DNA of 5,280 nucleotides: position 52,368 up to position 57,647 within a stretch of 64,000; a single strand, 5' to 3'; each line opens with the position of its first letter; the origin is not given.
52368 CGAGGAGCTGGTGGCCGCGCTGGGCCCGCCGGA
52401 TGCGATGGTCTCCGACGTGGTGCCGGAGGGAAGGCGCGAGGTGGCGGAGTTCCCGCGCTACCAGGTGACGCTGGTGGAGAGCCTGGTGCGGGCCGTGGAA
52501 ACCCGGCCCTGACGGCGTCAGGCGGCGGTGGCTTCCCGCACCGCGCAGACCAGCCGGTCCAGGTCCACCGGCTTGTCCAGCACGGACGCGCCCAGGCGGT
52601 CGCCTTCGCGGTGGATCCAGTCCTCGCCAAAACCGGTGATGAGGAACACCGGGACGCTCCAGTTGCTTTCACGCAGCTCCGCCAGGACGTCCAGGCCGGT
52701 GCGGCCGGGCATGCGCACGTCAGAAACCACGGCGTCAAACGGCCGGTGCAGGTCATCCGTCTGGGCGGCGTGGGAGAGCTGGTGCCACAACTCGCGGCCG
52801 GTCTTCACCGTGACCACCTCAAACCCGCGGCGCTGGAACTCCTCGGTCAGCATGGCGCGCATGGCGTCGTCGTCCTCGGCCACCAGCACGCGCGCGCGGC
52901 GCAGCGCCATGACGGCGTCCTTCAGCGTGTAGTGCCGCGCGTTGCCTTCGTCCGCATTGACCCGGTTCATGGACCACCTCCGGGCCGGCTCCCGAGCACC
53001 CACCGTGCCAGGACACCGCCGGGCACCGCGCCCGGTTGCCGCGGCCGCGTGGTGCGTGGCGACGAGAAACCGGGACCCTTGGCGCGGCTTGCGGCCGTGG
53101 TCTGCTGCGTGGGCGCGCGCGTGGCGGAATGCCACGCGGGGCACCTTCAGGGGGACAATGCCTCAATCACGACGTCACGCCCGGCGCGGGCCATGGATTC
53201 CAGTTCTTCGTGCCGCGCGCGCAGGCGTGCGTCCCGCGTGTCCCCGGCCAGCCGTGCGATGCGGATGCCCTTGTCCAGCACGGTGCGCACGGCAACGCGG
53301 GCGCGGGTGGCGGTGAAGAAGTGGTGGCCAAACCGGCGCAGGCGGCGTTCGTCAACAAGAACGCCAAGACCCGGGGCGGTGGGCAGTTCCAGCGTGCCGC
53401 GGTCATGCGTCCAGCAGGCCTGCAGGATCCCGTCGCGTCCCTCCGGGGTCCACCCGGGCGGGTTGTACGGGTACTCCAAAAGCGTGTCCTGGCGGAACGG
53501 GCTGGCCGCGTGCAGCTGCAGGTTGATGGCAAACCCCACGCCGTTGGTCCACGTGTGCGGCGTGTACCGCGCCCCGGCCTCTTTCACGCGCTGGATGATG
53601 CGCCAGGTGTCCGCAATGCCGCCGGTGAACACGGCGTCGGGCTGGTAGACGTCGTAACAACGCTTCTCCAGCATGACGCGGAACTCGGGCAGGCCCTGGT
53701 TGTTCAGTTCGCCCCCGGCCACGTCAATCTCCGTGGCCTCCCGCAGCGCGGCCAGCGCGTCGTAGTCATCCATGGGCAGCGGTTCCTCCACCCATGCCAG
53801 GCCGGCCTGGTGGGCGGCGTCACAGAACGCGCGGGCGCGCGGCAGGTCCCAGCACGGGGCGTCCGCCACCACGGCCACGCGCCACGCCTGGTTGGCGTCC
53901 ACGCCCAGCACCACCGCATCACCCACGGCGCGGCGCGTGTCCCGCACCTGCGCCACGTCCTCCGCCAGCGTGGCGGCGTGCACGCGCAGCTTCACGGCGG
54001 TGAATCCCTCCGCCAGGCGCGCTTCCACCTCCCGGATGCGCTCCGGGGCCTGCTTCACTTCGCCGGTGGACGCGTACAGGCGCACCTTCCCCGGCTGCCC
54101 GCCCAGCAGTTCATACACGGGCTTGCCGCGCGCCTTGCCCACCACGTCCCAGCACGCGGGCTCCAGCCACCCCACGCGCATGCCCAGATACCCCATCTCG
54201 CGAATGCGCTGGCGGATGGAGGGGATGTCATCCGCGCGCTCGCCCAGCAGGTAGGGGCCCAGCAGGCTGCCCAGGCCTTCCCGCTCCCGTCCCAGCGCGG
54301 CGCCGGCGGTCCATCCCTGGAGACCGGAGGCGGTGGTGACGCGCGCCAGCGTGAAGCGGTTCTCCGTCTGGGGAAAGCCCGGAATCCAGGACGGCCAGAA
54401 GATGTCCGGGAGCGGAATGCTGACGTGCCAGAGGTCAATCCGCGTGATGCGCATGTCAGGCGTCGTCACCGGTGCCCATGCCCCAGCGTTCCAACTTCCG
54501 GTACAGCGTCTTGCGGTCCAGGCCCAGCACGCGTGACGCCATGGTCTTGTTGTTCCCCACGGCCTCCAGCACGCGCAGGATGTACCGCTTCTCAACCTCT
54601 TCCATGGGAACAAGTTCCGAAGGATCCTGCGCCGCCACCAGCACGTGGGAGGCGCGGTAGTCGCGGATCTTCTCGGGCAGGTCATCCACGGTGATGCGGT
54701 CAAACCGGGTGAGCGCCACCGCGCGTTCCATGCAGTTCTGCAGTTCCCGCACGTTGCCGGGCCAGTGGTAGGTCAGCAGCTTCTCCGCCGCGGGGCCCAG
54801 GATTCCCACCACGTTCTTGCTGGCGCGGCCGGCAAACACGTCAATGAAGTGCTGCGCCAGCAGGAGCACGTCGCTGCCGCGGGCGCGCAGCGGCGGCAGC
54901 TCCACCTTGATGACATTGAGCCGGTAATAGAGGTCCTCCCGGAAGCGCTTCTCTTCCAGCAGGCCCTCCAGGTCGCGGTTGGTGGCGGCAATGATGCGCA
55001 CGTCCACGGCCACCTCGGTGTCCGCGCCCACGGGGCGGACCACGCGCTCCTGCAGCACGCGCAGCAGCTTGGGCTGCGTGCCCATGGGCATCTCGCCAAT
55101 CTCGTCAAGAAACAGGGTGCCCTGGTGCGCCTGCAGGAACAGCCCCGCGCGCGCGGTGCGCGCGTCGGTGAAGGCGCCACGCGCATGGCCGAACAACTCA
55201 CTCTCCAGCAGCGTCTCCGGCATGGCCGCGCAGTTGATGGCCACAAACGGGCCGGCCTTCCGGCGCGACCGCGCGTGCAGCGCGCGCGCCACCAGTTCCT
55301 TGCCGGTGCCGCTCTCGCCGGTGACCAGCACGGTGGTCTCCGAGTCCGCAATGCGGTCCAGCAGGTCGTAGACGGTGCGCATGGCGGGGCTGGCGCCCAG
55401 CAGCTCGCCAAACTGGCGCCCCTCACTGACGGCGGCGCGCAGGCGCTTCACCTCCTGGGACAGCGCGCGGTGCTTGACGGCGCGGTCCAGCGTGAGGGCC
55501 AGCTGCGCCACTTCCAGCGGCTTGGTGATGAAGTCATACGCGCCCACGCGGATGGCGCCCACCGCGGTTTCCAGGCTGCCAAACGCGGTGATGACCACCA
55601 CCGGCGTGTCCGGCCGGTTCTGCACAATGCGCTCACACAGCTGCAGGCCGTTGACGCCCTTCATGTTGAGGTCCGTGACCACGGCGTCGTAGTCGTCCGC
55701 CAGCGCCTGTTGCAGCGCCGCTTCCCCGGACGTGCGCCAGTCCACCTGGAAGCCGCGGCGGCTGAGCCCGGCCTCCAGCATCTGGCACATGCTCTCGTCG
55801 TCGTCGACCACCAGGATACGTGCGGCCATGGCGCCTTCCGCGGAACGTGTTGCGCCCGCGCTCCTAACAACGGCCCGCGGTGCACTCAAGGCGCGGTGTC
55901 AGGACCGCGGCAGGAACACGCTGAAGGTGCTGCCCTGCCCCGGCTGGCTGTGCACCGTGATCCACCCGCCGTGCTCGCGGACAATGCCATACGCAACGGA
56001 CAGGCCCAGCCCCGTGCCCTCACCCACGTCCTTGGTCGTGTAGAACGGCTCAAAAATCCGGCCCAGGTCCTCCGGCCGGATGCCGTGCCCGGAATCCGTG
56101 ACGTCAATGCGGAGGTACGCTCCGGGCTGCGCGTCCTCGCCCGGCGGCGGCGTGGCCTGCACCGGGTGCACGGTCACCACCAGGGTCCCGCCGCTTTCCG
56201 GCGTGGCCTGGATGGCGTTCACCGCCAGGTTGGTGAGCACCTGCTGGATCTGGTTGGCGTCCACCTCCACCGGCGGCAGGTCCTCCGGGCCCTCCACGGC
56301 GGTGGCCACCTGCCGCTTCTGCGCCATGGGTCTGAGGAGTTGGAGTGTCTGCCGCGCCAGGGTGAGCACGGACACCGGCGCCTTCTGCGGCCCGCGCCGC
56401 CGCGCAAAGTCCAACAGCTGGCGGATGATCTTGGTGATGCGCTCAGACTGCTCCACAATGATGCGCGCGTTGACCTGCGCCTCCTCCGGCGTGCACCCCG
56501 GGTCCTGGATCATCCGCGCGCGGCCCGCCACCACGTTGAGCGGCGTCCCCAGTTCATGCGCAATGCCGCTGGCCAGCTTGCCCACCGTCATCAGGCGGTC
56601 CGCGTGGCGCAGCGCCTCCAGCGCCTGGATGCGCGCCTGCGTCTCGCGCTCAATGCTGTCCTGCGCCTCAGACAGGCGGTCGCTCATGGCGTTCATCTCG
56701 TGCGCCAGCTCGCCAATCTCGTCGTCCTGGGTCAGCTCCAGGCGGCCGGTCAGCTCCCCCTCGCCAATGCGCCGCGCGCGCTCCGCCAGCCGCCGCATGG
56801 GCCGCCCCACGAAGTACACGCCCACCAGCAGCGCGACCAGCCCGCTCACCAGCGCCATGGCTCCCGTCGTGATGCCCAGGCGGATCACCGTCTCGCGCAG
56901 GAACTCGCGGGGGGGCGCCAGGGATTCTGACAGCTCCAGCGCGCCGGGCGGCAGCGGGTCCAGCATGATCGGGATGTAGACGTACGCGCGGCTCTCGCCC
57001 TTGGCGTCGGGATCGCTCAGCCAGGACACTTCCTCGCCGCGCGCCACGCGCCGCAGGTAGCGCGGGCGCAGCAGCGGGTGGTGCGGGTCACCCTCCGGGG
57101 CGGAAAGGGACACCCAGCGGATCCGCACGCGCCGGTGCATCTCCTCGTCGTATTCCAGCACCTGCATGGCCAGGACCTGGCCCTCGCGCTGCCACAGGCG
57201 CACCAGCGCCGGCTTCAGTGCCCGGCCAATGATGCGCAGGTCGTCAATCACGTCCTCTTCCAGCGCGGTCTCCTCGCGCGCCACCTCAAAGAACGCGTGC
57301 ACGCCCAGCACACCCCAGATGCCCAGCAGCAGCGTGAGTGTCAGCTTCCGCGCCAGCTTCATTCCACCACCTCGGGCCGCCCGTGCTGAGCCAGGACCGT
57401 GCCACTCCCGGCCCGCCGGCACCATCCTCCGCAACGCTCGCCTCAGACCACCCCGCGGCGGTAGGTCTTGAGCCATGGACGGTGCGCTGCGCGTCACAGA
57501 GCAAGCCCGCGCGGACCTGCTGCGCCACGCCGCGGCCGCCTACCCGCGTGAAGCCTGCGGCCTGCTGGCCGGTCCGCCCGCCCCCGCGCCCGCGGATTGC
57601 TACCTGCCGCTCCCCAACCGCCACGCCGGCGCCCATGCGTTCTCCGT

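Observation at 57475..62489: JAMM/MPN+ protease - membrane protein - PP-loop (LarE/TtuA-like) ATPase cluster upstream of a MYXO-CTERM giant protein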

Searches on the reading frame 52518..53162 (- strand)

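Call 22: search_protein_families(library=pfam, proteins=[window:52518-53162:-], max_evalue=0.001)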
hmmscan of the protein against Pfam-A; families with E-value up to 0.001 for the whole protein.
window:52518-53162:- (214 aa): 1 family
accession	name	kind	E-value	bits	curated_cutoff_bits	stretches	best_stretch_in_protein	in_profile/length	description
PF00072.30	Response_reg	-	3.6e-18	66.2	30.2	1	92-208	1-110/111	Response regulator receiver domain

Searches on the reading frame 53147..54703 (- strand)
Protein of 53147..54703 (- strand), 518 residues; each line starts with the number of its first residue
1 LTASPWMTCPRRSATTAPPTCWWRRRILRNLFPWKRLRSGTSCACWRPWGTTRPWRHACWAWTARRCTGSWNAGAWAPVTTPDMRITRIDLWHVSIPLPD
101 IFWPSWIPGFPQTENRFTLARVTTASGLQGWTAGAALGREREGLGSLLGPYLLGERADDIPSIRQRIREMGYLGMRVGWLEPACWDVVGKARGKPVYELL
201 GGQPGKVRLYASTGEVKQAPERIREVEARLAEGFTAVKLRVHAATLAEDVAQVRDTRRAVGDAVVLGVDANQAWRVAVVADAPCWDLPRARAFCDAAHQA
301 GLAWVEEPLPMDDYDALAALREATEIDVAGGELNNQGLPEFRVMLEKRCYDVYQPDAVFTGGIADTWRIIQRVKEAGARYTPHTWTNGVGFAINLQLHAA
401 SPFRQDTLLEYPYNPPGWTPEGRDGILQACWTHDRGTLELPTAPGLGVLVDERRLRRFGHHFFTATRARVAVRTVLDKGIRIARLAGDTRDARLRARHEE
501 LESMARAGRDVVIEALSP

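Call 3: search_protein_families(library=pfam, proteins=[window:53147-54703:-], max_evalue=0.01)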
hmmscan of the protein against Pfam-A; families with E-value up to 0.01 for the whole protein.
window:53147-54703:- (518 aa): 2 families
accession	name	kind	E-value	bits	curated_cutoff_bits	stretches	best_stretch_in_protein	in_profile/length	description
PF13378.12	MR_MLE_C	-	1.6e-47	162.5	29.4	1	223-453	3-218/219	Enolase C-terminal domain-like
PF02746.21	MR_MLE_N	-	6.6e-07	30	22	1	114-201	25-117/117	Mandelate racemase / muconate lactonizing enzyme, N-terminal domain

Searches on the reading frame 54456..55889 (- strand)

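Call 3: search_protein_families(library=pfam, proteins=[window:54456-55889:-], max_evalue=0.01)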
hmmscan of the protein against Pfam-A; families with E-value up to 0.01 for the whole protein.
window:54456-55889:- (477 aa): 12 families
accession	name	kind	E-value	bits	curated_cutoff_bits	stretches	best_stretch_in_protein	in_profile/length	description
PF00158.32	Sigma54_activat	-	1.4e-71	240.1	20.2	1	164-329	2-167/168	Sigma-54 interaction domain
PF00072.30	Response_reg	-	3.9e-28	98.3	30.2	1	25-131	1-107/111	Response regulator receiver domain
PF14532.12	Sigma54_activ_2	-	5.2e-23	82.2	25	1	164-334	1-138/138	Sigma-54 interaction domain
PF25601.1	AAA_lid_14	-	1.4e-22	79.8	27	1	335-414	1-80/87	AAA+ ATPase lid domain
PF02954.25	HTH_8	-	2.4e-13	50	22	1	429-469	2-42/42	Bacterial regulatory protein, Fis family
PF07728.20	AAA_5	-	5e-09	36.7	22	1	187-307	2-125/139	AAA domain (dynein-related subfamily)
PF13191.12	AAA_16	-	5.8e-07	30.6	32.6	1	168-248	7-94/167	AAA ATPase domain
PF00004.35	AAA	-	1.6e-05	25.8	21.2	1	187-308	1-112/131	ATPase family associated with various cellular activities (AAA)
PF01078.27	Mg_chelatase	-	0.00023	21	20.3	0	245-305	96-158/207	Magnesium chelatase, subunit ChlI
PF13551.12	HTH_29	-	0.00025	21.5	28.1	1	437-469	5-36/64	Winged helix-turn helix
PF06490.17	FleQ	-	0.00049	20.8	22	1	24-134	1-103/108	Flagellar regulatory protein FleQ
PF07724.20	AAA_2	-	0.0022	18.5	27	1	184-316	3-136/166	AAA domain (Cdc48 subfamily)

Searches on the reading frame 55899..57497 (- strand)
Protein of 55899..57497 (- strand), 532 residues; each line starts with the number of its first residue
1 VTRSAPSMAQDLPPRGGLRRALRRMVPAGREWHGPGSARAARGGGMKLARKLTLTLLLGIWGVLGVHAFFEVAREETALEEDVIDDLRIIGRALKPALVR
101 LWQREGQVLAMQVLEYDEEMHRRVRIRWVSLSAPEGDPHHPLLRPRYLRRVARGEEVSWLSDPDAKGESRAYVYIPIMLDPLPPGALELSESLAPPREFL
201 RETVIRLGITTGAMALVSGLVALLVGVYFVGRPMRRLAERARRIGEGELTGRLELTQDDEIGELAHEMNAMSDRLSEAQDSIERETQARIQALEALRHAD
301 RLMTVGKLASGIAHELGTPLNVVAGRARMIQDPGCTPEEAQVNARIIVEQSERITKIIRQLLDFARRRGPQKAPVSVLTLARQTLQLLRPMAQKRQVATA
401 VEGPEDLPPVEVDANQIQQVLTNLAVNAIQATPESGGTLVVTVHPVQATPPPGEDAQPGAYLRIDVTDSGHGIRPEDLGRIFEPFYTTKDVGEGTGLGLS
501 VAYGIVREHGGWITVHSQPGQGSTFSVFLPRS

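Call 3: search_protein_families(library=pfam, proteins=[window:55899-57497:-], max_evalue=0.01)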
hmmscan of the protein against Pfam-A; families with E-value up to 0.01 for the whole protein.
window:55899-57497:- (532 aa): 3 families
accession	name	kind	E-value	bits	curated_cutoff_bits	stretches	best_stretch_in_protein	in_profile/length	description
PF02518.31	HATPase_c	-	2.1e-27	96.2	26.4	1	413-531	2-109/111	Histidine kinase-, DNA gyrase B-, and HSP90-like ATPase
PF00512.31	HisKA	-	1.1e-14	54.7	26.9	1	306-368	3-64/66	His Kinase A (phospho-acceptor) domain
PF00672.30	HAMP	-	2.6e-14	53.7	25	1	232-276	8-52/53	HAMP domain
